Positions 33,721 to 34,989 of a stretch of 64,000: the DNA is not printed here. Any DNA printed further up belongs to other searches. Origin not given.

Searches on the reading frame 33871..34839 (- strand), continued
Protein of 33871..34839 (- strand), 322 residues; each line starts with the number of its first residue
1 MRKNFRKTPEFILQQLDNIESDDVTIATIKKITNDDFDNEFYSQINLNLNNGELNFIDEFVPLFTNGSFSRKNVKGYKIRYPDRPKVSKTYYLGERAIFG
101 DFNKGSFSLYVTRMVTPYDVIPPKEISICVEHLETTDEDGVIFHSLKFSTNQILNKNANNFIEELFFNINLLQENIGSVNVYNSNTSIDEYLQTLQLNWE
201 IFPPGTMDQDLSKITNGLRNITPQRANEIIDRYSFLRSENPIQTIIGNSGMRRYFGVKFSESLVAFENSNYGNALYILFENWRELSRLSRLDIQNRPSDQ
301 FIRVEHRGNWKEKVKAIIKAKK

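Call 89: find_encoding_contigs(protein=P0033, flank=6000, max_places=2)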
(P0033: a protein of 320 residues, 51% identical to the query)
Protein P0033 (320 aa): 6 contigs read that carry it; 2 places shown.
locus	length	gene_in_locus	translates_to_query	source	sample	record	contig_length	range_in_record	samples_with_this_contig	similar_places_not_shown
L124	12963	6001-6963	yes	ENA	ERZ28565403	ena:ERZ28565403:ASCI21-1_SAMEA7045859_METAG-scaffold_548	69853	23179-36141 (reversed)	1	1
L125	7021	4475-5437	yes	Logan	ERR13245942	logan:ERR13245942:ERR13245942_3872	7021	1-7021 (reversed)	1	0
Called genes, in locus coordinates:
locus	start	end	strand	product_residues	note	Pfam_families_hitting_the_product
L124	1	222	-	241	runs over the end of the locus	-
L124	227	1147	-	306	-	PF03432:Relaxase, PF22863:TraI_middle (weak)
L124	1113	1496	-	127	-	PF21983:NikA-like, PF05713:MobC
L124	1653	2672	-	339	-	PF13155:Toprim_2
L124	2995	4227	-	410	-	PF05272:VapE-like_dom, PF19263:DUF5906 (faint)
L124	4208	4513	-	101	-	PF12728:HTH_17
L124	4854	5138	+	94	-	PF12728:HTH_17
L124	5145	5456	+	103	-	PF12728:HTH_17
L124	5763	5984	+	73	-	PF09954:DUF2188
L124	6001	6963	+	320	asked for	-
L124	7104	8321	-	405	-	PF17293:Arm-DNA-bind_5, PF13102:Phage_int_SAM_5, PF00589:Phage_integrase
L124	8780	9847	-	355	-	PF00586:AIRS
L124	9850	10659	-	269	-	PF01048:PNP_UDP_1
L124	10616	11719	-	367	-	PF02606:LpxK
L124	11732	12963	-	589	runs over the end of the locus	PF00574:CLP_protease (faint), PF25145:NfeD1b_N (faint), PF01343:Peptidase_S49, PF01972:SDH_protease, PF01343:Peptidase_S49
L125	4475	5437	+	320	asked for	-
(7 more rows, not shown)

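Call 90: find_encoding_contigs(protein=P0035, flank=6000, max_places=1)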
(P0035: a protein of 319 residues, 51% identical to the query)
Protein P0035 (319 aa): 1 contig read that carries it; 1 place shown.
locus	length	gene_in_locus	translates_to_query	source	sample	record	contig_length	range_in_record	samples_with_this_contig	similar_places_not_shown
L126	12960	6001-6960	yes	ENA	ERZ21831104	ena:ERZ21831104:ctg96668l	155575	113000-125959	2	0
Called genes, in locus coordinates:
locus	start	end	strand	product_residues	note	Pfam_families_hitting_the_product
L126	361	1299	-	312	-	-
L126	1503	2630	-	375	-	-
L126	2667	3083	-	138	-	-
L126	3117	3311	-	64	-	-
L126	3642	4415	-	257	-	-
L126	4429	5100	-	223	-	-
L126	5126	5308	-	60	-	-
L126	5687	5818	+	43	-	-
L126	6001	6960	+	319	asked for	-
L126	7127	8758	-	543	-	PF13007:LZ_Tnp_IS66, PF03050:DDE_Tnp_IS66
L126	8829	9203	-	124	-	PF05717:TnpB_IS66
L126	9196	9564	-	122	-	-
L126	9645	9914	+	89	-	PF13031:DUF3892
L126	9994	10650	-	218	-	PF07505:DUF5131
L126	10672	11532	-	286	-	-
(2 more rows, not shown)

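Call 92: search_solved_structures(query=A5, max_evalue=10)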
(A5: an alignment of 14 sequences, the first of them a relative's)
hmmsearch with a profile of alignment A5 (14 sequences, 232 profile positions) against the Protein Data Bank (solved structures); distinct sequences matched with E-value up to 10: 0.

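Call 96: find_related_loci(query=A1, collection=viral_contigs, flank=6000)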
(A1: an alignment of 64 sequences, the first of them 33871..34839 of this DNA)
Query A1 (322 aa) in viral_contigs; peptide patterns used: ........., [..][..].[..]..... (x = any residue, [..] = any of these).
195 stretches matched a pattern; 12 encode a relative of the query (tblastn E <= 1e-3); 12 distinct loci.
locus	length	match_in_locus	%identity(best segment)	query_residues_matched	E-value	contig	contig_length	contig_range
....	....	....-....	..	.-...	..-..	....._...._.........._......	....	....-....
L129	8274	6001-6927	35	1-315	5e-57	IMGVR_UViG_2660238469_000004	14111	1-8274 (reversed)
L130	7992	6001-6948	34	1-322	2e-56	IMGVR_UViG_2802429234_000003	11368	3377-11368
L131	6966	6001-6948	33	1-318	2e-54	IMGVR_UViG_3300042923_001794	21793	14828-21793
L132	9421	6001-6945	32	2-319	3e-52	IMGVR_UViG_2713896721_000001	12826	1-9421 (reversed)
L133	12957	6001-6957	29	1-322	1e-50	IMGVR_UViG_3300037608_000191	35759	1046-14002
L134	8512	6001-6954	33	2-318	4e-48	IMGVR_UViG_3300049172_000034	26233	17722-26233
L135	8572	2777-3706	29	2-319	1e-41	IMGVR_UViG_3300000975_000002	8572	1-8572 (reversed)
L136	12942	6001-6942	29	4-320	2e-38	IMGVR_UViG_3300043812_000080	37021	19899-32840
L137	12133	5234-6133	30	12-319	3e-38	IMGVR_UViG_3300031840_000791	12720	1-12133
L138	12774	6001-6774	28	59-318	7e-28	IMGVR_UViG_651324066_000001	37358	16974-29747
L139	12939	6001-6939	30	2-320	1e-40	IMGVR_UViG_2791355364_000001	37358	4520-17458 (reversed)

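Call 100: find_encoding_contigs(protein=P0005, flank=5000, max_places=2)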
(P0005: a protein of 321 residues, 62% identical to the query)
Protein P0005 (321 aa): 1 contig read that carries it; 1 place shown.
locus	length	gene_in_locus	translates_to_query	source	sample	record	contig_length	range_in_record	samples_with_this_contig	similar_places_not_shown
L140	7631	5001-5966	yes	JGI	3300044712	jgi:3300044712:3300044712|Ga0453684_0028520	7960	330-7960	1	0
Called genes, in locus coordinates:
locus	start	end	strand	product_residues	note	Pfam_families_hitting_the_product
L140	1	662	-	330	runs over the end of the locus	?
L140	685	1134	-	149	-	PF00583:Acetyltransf_1, PF13673:Acetyltransf_10, PF13508:Acetyltransf_7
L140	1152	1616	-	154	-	PF12802:MarR_2, PF22166:WHD_ArnR1, PF01047:MarR, PF25212:HVO_A0114 (weak), PF09339:HTH_IclR (weak)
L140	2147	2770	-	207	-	-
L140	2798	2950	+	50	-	-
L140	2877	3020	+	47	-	-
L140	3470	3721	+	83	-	-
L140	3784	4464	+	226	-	-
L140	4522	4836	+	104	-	-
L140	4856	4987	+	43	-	-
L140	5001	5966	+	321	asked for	-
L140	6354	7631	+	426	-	?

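Call 101: find_encoding_contigs(protein=P0004, flank=5000, max_places=2)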
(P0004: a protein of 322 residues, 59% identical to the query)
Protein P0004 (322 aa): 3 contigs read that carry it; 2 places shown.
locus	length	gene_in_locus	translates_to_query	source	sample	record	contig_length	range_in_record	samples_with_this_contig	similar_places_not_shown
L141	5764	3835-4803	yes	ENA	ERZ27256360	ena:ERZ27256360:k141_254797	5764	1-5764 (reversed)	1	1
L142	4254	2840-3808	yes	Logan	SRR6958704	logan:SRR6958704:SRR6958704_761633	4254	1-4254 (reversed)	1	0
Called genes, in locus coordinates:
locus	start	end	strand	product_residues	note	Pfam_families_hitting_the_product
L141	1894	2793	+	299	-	PF28123:DUF8370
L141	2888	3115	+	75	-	-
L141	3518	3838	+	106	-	PF28123:DUF8370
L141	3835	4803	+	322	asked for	-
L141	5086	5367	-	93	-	PF01527:HTH_Tnp_1, PF13518:HTH_28 (weak)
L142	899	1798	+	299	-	PF28123:DUF8370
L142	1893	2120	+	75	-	-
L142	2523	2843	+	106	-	PF28123:DUF8370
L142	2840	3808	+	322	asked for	-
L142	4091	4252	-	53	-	?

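Call 102: find_encoding_contigs(protein=P0024, flank=5000, max_places=3)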
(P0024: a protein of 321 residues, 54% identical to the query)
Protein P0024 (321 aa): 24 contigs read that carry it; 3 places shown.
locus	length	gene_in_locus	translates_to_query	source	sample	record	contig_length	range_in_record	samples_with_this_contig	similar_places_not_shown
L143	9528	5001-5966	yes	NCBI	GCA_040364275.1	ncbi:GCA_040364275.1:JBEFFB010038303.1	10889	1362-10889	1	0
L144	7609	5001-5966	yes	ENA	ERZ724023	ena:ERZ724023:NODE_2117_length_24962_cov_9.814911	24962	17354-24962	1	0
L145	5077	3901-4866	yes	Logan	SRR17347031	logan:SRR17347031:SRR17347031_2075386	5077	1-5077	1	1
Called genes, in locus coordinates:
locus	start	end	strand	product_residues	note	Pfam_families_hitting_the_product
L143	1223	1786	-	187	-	-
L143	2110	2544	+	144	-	PF00717:Peptidase_S24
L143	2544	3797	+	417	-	PF00817:IMS, PF11799:IMS_C, PF13438:DUF4113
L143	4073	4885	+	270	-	PF18863:AbiJ_NTD4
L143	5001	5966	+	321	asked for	-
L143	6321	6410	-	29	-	-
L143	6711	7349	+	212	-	PF19781:DUF6266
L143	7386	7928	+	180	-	-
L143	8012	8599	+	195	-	PF00182:Glyco_hydro_19 (weak)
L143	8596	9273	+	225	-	-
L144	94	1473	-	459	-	PF01212:Beta_elim_lyase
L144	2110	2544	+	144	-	PF00717:Peptidase_S24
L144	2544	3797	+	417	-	PF00817:IMS, PF11799:IMS_C, PF13438:DUF4113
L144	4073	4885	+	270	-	PF18863:AbiJ_NTD4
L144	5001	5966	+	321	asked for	-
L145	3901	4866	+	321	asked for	-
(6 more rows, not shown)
